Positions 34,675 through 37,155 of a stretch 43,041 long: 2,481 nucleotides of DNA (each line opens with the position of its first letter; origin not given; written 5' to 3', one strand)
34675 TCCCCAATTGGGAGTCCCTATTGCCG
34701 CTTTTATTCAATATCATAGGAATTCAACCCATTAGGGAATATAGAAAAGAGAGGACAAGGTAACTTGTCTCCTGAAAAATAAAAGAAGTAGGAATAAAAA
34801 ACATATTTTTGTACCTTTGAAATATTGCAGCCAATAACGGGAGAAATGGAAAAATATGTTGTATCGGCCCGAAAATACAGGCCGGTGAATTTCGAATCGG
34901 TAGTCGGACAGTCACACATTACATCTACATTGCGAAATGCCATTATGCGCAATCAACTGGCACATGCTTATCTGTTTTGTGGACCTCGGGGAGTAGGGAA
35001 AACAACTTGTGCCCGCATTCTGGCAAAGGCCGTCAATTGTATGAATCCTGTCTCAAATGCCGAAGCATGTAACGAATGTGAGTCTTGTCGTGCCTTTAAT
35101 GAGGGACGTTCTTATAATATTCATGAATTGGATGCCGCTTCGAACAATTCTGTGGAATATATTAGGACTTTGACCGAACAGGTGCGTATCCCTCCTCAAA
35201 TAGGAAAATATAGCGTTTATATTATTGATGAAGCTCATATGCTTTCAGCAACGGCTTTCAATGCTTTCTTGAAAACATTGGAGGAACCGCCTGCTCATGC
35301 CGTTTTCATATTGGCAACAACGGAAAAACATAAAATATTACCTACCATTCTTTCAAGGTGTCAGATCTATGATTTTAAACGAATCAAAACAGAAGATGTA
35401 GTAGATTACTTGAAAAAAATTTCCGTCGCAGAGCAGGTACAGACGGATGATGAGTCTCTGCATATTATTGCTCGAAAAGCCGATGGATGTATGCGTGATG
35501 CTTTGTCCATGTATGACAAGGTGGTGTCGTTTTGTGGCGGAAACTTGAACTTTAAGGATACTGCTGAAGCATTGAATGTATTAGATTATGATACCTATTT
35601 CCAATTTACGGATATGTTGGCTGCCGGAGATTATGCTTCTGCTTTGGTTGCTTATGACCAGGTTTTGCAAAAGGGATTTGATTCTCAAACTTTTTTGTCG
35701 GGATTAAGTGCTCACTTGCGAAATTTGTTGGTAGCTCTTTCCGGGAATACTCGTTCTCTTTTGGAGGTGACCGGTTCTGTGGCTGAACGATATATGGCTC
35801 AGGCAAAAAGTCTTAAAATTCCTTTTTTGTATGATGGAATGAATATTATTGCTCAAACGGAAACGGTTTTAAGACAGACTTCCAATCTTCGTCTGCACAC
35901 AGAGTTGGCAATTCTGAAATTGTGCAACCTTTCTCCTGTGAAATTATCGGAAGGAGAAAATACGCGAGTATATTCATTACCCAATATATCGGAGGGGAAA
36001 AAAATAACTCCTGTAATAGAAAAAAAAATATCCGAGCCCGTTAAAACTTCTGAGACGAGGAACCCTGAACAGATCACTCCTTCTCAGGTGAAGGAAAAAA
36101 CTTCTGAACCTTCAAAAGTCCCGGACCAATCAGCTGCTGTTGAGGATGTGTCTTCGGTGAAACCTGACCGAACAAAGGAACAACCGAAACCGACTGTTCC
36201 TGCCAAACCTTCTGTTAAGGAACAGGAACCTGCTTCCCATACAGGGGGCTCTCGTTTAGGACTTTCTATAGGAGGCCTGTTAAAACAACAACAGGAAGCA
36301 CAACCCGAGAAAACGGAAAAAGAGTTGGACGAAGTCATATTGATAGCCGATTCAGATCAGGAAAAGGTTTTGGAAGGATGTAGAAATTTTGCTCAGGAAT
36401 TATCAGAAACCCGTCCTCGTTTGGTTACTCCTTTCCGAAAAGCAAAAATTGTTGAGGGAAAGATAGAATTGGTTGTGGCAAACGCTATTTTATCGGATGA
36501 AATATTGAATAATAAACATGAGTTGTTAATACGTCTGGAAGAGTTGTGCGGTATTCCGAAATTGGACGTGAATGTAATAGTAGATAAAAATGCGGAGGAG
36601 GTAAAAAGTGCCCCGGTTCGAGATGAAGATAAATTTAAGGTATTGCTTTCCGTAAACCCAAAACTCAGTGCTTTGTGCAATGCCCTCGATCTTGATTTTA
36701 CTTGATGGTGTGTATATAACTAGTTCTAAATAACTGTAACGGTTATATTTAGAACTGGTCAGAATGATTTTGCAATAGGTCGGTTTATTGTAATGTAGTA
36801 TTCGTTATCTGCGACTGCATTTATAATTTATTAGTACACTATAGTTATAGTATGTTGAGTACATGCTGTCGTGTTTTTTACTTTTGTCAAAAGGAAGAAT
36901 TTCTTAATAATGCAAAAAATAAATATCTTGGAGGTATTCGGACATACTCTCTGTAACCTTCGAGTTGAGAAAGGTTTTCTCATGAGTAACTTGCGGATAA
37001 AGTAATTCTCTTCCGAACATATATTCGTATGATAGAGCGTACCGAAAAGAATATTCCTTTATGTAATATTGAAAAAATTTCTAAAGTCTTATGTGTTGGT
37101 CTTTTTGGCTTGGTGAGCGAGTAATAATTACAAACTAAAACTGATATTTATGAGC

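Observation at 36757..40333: Low-GC ~3.6-kb islet between dnaX and a DUF1080/Gfo operon carrying C(pseudo)-R-M.S: candidate uncharacterised restriction-modification/defence module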

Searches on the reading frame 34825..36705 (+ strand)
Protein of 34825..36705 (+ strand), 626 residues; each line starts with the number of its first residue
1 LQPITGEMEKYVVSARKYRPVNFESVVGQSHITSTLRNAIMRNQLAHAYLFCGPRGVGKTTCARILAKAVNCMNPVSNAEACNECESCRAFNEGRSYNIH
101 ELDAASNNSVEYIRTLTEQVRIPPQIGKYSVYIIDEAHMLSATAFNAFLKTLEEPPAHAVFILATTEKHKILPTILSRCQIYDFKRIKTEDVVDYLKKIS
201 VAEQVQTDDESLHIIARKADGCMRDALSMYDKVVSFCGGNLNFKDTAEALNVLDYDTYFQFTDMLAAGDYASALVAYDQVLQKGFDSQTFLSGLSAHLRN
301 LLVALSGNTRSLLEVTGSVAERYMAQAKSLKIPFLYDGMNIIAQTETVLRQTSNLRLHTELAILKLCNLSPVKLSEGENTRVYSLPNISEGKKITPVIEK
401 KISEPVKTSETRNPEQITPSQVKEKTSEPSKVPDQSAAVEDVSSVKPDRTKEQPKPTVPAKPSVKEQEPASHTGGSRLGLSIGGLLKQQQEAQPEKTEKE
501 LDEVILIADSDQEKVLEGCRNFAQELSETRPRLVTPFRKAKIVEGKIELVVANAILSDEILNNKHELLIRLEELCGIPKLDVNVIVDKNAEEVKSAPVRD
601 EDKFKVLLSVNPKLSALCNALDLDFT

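Call 4: search_protein_families(library=pfam, proteins=[window:34825-36705:+], max_evalue=0.01)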
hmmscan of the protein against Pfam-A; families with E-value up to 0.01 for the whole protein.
window:34825-36705:+ (626 aa): 15 families
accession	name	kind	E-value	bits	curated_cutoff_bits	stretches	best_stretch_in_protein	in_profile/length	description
PF13177.12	DNA_pol3_delta2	-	2.4e-46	158.1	27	1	29-187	2-160/161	DNA polymerase III, delta subunit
PF22608.2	DNAX_ATPase_lid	-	4.2e-12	46.1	27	1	192-239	2-49/49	DNA polymerase III clamp loader subunit, ATPase lid domain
PF00004.35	AAA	-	8.5e-11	42.9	21.2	1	50-181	2-125/131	ATPase family associated with various cellular activities (AAA)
PF12169.13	DNA_pol3_gamma3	-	3.3e-08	33.9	24.4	1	248-370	8-131/143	DNA polymerase III subunits gamma and tau domain III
PF13401.12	AAA_22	-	1.9e-07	31.9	27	1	48-166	7-123/130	AAA domain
PF05496.18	RuvB_N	-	5.3e-06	26.7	27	1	19-73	2-60/159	Holliday junction DNA helicase RuvB P-loop domain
PF13604.12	AAA_30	-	3.7e-05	24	27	1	50-161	22-121/191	AAA domain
PF07728.20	AAA_5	-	0.00019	21.9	22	1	50-155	3-93/139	AAA domain (dynein-related subfamily)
PF21960.2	RCF1-5-like_lid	-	0.00043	20.6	27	1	195-229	2-37/43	RCF1/5-like, AAA+ ATPase lid domain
PF13238.12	AAA_18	-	0.002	19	29.4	1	51-96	3-45/128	AAA domain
PF07724.20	AAA_2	-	0.003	18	27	1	49-154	6-101/166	AAA domain (Cdc48 subfamily)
PF13173.12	AAA_14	-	0.0033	17.9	27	0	48-156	4-88/129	AAA domain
PF03215.21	Rad17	-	0.004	17.6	23.8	1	31-75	30-79/186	Rad17 P-loop domain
PF04851.21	ResIII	-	0.0048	17.3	22.5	0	99-152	104-150/164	Type III restriction enzyme, res subunit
PF13245.12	AAA_19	-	0.0095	16.5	25.1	0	46-158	11-119/134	AAA domain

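Call 28: find_related_loci(query=window:34825-36705:+, collection=genome_contigs, flank=10000)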
Query window:34825-36705:+ (626 aa) in genome_contigs; peptide patterns used: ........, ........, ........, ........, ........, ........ (x = any residue, [..] = any of these).
600 stretches matched a pattern (row limit reached: there are more); 596 encode a relative of the query (tblastn E <= 1e-3); the best 80 are kept; 80 distinct loci.
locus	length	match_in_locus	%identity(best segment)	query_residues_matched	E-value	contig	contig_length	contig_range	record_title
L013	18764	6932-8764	57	7-625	0e+0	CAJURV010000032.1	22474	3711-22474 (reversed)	MAG TPA_asm: uncultured Rikenellaceae bacterium isolate MGBC163017 genome assembly, contig: MGBC163017.32, whole genome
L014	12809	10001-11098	63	8-373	2e-154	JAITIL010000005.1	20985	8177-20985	MAG: Prevotellaceae bacterium isolate Pcl387_bin112 k119_2452093, whole genome shotgun sequence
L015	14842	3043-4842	43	7-625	3e-145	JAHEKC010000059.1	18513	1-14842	MAG: Bacteroidetes bacterium isolate Ww573 NODE_8446_length_18513_cov_2.841888, whole genome shotgun sequence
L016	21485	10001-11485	45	8-526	1e-130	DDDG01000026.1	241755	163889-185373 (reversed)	MAG TPA_asm: Flavobacteriales bacterium UBA1986 UBA1986_contig_209, whole genome shotgun sequence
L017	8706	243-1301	51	4-369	8e-116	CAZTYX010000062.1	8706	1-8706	MAG TPA_asm: uncultured Flavobacteriaceae bacterium isolate SRP249901_co1_26 genome assembly, contig: NODE_8085_length_8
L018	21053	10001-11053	50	8-370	3e-112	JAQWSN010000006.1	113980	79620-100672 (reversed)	MAG: Flavobacteriaceae bacterium isolate cluster2_bin.6 k141_19949, whole genome shotgun sequence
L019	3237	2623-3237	81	8-212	4e-113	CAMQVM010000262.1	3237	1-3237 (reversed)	MAG TPA_asm: uncultured Rikenellaceae bacterium isolate ERR3139989_bin.1_metaWRAP_v1.3_MAG genome assembly, contig: ERZ4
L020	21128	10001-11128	46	6-400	2e-106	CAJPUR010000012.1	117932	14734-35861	MAG: uncultured Flavobacteriaceae bacterium isolate UltraPac_3515_E_bin_84 genome assembly, contig: contig-121_66, whole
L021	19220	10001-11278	40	9-428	2e-96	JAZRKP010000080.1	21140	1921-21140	MAG: Clostridia bacterium isolate T1900045446_YK20190137.MAGScoT_cleanbin_000004 SGB_7157_k141_141640, whole genome shot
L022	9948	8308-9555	40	11-428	2e-91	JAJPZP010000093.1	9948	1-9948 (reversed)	MAG: Lachnospiraceae bacterium isolate BH.2_9 NODE_1319_length_9948_cov_4.463863, whole genome shotgun sequence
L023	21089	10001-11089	43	6-367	4e-89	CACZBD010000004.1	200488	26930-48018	MAG: uncultured Lachnospiraceae bacterium isolate RUG12462 genome assembly, contig: RUG12462_asm_4, whole genome shotgun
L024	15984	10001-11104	42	11-366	9e-89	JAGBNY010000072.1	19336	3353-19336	MAG: Lachnospiraceae bacterium isolate RGIG9288 Water_deer_Rumen.Co__c612703, whole genome shotgun sequence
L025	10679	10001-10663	60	7-241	2e-88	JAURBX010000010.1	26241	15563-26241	MAG: Flavobacteriaceae bacterium isolate SFB_18D_50_23 k141_1347740_length_26241_cov_18.5241, whole genome shotgun seque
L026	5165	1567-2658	42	6-370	2e-88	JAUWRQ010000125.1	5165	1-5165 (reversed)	MAG: Candidatus Eisenbacteria bacterium isolate CSMAG_2532 CSMAG_2532_k127_8727139_length_5165_cov_118.0000, whole genom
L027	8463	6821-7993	40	16-433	2e-87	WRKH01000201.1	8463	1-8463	MAG: Turicibacter sp. isolate Th196P1bin2 JGI24700J35501_10929032, whole genome shotgun sequence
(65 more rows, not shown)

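Call 36: search_protein_families(library=pfam, proteins=[L013:9747-11570:-, L013:11712-13748:-, L013:9198-9662:-, L013:13857-15131:+], max_evalue=0.001)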
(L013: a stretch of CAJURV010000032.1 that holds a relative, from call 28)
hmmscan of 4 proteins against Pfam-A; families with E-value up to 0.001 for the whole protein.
L013:9747-11570:- (607 aa): 4 families
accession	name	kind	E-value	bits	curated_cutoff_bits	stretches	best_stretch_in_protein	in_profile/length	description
PF00664.28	ABC_membrane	-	5.3e-39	135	28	1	22-324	5-273/274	ABC transporter transmembrane region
PF00005.33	ABC_tran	-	1.2e-33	117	25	1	386-535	1-137/137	ABC transporter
PF02463.25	SMC_N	-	5.2e-05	23.2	40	0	506-578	136-212/220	RecF/RecN/SMC N terminal domain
PF03193.22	RsgA_GTPase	-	0.00078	19.7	30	0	365-416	76-126/174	RsgA GTPase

L013:11712-13748:- (678 aa): 1 family
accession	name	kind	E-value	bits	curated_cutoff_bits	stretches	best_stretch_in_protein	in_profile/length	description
PF03571.21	Peptidase_M49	-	6.9e-50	170.4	21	2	234-457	94-308/548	Peptidase family M49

L013:9198-9662:- (154 aa): 3 families
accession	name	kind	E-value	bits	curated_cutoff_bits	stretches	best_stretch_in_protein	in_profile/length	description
PF13905.12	Thioredoxin_8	-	9.9e-06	26.2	27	1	47-133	1-92/94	Thioredoxin-like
PF00578.27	AhpC-TSA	-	4.3e-05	23.9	26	1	46-133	24-119/124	AhpC/TSA family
PF08534.16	Redoxin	-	0.00019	21.7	26.6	1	46-141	27-134/148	Redoxin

L013:13857-15131:+ (424 aa): 0 families

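Call 39: find_encoding_contigs(protein=window:34846-36705:+, flank=8000, max_places=10)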
Protein window:34846-36705:+ (619 aa): 1 contig read that carries it; 1 place shown.
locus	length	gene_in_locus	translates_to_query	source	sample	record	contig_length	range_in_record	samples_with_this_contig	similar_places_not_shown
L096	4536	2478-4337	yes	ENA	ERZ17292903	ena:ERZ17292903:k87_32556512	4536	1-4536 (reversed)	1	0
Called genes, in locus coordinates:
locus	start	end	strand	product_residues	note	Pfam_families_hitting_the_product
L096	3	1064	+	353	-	?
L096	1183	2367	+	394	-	-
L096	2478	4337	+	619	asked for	PF05496:RuvB_N (faint), PF13177:DNA_pol3_delta2, PF13401:AAA_22 (weak), PF00004:AAA, PF22608:DNAX_ATPase_lid, PF12169:DNA_pol3_gamma3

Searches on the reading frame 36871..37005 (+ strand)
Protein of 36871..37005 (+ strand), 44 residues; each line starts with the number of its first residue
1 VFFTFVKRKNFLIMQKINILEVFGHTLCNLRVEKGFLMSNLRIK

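Call 4: search_protein_families(library=pfam, proteins=[window:36871-37005:+], max_evalue=0.01)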
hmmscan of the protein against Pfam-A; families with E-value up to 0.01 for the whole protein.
window:36871-37005:+ (44 aa): 0 families
